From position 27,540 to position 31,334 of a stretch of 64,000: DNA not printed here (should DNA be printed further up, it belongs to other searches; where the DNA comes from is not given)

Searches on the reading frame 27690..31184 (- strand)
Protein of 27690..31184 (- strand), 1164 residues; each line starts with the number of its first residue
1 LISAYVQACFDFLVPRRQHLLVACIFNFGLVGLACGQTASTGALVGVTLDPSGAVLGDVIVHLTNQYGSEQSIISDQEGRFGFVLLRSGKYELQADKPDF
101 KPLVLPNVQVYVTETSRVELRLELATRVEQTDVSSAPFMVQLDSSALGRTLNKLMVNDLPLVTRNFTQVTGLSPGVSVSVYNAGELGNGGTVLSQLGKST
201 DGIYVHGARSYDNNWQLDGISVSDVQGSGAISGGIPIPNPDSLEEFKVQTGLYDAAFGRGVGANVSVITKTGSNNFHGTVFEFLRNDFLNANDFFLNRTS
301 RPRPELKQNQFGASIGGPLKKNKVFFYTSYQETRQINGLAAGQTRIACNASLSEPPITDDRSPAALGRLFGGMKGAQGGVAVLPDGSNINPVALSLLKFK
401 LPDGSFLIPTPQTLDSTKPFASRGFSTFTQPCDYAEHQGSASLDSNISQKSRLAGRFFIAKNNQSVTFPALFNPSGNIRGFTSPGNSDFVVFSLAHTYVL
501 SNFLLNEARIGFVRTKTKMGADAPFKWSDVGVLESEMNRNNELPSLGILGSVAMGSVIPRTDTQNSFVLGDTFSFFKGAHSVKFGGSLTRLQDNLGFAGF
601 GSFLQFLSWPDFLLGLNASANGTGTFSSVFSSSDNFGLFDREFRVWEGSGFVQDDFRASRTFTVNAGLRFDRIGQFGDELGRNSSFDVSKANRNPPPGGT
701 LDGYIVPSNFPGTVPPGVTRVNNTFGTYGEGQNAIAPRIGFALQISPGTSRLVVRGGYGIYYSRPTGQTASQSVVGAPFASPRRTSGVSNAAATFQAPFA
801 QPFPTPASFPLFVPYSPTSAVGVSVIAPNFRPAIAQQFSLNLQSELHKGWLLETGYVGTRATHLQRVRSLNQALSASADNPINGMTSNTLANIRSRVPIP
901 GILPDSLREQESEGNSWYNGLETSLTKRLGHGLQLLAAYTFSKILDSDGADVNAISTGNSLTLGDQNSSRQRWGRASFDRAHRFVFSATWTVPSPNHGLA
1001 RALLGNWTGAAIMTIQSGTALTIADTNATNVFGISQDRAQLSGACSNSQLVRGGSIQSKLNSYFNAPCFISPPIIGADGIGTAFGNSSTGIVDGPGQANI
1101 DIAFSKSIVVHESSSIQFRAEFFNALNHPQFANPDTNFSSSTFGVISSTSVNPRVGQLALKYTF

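Call 4: search_protein_families(library=pfam, proteins=[window:27690-31184:-], max_evalue=0.1)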
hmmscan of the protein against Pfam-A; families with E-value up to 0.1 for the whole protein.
window:27690-31184:- (1164 aa): 4 families
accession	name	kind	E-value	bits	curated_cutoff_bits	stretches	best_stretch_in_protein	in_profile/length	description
PF25183.1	OMP_b-brl_4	-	1.3e-175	586.7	30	1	268-1157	1-838/838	Outer membrane beta barrel domain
PF13620.12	CarboxypepD_reg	-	5.9e-11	43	32.3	1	45-123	3-82/82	Carboxypeptidase regulatory-like domain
PF07715.20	Plug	-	0.018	16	23.9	1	165-260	24-102/107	TonB-dependent Receptor Plug Domain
PF17210.9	SdrD_B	-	0.052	14.2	29.7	0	57-98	25-67/112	SdrD B-like domain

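Call 5: search_protein_families(library=ncbifam, proteins=[window:27690-31184:-], max_evalue=0.1)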
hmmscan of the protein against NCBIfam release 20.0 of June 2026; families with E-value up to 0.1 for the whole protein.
window:27690-31184:- (1164 aa): 0 families
